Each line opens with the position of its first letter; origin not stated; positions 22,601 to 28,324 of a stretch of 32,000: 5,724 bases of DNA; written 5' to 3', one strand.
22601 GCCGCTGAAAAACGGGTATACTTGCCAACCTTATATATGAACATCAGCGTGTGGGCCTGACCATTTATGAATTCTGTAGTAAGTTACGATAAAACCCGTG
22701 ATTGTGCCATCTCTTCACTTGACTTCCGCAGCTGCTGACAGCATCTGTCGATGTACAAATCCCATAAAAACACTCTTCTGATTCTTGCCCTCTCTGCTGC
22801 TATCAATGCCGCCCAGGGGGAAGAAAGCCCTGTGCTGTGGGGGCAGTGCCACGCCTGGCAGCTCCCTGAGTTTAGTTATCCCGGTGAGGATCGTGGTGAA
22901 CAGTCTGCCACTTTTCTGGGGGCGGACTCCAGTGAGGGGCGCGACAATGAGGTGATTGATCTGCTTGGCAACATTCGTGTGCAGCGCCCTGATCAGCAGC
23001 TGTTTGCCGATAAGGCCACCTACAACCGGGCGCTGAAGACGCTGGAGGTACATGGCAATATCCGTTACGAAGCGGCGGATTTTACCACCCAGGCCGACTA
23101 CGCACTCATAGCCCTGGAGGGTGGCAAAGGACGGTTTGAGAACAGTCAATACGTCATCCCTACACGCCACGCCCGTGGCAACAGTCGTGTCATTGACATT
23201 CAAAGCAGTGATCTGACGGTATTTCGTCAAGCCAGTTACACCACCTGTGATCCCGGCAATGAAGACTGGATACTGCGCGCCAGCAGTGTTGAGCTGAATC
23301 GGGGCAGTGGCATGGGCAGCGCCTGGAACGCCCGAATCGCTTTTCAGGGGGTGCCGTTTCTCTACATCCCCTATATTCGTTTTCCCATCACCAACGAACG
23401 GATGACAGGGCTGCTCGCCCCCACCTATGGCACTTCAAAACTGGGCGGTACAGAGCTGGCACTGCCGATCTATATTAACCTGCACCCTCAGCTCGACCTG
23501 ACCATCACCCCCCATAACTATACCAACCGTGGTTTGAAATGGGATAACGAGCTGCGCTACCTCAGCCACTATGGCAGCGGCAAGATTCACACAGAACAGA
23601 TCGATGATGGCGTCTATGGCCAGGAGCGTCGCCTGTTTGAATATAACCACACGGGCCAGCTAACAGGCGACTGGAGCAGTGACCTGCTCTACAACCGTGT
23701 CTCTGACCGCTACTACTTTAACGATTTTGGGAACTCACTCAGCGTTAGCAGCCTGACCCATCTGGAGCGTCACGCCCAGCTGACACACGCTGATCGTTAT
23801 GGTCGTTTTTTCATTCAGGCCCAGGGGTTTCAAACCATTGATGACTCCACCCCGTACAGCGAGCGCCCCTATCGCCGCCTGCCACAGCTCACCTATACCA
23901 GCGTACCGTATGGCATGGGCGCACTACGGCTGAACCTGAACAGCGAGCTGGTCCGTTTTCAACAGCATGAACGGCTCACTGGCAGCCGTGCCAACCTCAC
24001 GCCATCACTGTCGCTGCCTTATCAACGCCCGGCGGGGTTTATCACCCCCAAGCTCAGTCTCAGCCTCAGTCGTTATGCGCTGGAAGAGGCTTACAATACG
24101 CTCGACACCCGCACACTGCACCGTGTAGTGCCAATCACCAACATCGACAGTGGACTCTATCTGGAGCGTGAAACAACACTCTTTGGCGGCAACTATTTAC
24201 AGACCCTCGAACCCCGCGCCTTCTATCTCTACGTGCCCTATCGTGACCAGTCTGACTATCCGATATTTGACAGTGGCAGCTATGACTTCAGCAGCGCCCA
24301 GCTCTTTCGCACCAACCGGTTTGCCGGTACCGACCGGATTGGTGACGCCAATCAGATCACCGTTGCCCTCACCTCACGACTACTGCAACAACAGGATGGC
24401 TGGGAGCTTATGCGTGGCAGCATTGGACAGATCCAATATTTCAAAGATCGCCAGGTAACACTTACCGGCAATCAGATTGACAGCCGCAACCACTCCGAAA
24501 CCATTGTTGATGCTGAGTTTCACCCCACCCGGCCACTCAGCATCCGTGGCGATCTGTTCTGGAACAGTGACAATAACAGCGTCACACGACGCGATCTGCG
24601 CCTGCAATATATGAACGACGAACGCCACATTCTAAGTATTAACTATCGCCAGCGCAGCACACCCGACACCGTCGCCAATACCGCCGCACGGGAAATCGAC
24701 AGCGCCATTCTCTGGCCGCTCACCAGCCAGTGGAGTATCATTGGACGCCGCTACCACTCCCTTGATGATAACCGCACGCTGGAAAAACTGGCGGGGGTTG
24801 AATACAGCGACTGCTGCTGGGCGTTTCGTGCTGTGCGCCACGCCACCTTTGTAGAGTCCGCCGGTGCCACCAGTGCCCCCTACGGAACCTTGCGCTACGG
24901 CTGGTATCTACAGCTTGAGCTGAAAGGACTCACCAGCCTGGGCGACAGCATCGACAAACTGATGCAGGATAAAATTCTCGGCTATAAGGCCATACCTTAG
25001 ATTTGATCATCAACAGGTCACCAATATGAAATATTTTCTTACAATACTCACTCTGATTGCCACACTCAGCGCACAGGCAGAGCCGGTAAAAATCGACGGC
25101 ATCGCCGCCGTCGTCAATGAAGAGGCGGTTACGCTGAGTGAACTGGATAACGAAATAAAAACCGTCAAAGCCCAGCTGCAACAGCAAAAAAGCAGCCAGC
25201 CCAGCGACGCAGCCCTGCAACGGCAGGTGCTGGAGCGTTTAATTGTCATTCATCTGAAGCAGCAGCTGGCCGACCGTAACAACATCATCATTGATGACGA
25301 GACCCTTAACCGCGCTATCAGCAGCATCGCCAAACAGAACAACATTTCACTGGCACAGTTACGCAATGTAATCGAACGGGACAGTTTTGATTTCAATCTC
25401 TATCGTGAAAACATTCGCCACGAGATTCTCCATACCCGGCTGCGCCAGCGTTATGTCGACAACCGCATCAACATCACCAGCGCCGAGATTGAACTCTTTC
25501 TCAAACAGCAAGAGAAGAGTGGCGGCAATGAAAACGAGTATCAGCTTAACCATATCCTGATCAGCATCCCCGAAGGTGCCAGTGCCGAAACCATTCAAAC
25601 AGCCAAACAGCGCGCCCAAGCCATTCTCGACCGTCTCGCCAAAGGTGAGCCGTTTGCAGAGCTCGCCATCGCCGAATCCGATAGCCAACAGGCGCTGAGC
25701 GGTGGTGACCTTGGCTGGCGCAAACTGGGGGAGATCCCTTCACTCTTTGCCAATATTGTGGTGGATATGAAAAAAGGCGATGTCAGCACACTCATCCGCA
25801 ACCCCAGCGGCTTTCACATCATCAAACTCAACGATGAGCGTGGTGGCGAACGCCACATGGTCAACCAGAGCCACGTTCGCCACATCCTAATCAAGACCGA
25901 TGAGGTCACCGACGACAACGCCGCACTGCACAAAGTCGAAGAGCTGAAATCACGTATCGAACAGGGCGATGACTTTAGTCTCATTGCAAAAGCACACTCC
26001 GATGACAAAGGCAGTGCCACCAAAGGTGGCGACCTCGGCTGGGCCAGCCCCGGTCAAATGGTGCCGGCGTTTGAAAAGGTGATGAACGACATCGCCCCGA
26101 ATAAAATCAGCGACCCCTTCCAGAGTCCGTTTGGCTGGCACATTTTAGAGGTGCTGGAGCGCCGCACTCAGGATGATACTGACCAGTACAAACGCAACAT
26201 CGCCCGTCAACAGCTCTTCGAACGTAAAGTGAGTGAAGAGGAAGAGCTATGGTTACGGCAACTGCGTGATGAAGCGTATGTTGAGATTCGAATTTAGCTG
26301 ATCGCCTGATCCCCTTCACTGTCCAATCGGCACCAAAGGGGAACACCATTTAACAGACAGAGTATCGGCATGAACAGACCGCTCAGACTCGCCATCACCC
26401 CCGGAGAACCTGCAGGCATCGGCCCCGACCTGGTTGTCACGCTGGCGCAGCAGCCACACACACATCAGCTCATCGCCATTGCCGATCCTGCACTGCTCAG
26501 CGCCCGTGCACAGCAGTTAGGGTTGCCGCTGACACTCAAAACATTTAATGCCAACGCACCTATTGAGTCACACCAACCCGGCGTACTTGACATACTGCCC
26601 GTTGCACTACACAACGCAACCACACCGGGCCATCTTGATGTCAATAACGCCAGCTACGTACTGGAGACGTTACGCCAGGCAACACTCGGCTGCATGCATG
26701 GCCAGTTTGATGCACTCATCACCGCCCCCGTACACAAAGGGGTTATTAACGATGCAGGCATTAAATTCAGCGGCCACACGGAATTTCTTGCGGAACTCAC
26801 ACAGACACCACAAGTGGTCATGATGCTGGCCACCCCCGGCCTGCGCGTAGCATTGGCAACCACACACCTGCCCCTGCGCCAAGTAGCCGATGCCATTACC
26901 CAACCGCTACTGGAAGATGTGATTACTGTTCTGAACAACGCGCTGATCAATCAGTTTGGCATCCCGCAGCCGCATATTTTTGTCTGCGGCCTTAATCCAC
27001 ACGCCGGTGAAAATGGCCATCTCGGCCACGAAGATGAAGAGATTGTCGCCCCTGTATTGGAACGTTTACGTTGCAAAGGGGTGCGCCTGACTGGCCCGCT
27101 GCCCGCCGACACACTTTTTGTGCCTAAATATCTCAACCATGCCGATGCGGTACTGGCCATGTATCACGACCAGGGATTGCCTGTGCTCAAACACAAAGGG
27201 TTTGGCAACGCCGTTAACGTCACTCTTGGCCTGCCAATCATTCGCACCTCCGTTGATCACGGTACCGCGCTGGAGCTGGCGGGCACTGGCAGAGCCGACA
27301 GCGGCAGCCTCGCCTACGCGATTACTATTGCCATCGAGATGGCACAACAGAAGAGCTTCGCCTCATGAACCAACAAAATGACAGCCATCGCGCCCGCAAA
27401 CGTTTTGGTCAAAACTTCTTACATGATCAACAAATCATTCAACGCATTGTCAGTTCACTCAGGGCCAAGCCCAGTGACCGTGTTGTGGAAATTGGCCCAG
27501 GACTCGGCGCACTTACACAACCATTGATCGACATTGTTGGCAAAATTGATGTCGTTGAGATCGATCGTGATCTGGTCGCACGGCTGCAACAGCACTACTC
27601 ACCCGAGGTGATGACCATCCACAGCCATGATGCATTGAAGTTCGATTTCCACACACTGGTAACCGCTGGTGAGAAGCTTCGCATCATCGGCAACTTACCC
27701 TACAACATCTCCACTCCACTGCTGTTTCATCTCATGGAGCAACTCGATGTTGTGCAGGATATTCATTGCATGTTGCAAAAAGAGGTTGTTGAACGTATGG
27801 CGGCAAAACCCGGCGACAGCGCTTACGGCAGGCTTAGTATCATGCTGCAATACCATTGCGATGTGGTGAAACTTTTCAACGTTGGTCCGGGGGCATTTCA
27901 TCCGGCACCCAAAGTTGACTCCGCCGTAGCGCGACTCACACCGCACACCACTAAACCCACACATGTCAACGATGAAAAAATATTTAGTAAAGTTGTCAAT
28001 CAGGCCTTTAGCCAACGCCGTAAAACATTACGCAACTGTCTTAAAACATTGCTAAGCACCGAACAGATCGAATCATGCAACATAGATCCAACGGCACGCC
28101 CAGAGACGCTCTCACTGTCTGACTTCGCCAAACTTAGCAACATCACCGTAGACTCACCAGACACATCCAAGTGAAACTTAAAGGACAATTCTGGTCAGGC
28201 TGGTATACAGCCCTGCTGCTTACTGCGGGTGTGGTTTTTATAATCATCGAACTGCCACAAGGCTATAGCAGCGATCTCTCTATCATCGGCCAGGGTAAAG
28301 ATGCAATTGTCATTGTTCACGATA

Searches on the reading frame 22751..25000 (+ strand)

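Call 84: search_protein_families(library=pfam, proteins=[window:22751-25000:+], max_evalue=0.00001)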
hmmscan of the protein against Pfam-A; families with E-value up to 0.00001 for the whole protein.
window:22751-25000:+ (749 aa): 2 families
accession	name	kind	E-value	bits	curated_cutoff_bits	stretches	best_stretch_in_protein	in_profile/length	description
PF04453.20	LptD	-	4.4e-100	336.1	22.4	1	292-661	2-384/384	LPS transport system D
PF19838.5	LptD_2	-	1.4e-07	31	22.5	1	194-275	6-91/464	LptD protein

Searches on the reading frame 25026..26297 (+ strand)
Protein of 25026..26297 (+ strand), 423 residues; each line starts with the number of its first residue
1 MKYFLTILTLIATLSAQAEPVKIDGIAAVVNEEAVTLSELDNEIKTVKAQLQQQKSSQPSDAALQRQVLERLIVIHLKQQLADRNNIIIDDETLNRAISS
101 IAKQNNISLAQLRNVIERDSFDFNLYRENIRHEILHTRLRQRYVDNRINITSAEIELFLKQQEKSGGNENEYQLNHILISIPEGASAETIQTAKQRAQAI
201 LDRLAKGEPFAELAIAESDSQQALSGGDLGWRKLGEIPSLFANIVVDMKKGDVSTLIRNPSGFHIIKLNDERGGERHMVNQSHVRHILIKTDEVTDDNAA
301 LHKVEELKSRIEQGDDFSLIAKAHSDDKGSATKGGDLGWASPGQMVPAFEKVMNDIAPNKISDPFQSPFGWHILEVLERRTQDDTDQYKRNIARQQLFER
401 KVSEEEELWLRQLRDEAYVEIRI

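Call 84: search_protein_families(library=pfam, proteins=[window:25026-26297:+], max_evalue=0.00001)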
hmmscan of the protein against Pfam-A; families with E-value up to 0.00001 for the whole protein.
window:25026-26297:+ (423 aa): 6 families
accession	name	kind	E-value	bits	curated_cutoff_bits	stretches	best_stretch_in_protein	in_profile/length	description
PF00639.27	Rotamase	-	6.4e-53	178.2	21.7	2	286-376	1-95/97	PPIC-type PPIASE domain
PF13616.12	Rotamase_3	-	1.5e-50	171.1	22.5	2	276-379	10-115/116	PPIC-type PPIASE domain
PF09312.16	SurA_N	-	3.2e-35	121.3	30.8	1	23-140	1-118/118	SurA N-terminal domain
PF13145.12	Rotamase_2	-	8.7e-17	62.5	27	2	170-272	8-109/121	PPIC-type PPIASE domain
PF13624.11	SurA_N_3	-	1.1e-11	45.3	27.2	1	25-139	39-161/162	SurA-like N-terminal domain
PF13623.11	SurA_N_2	-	3.9e-07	30.5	28.5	1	24-106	40-122/145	SurA-like N-terminal domain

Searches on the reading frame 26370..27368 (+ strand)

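Call 84: search_protein_families(library=pfam, proteins=[window:26370-27368:+], max_evalue=0.00001)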
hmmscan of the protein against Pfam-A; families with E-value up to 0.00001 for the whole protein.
window:26370-27368:+ (332 aa): 1 family
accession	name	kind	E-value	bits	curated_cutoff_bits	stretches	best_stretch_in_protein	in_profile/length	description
PF04166.17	PdxA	-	1.4e-109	366.4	27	1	33-321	4-286/286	Pyridoxal phosphate biosynthetic protein PdxA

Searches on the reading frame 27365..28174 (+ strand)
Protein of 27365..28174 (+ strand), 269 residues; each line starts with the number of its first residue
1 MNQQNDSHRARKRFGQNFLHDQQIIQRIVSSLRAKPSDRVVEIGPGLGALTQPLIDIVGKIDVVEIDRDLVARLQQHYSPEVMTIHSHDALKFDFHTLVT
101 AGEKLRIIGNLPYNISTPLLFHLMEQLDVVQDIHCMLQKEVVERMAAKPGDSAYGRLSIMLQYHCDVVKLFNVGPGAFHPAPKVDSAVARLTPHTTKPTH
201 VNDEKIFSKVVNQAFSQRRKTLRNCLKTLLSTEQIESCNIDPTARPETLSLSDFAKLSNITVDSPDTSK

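Call 84: search_protein_families(library=pfam, proteins=[window:27365-28174:+], max_evalue=0.00001)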
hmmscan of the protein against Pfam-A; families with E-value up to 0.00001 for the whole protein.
window:27365-28174:+ (269 aa): 1 family
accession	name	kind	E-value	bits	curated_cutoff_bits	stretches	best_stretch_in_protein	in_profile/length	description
PF00398.26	RrnaAD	-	2.4e-72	243.7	24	1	8-260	2-260/263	Ribosomal RNA adenine dimethylase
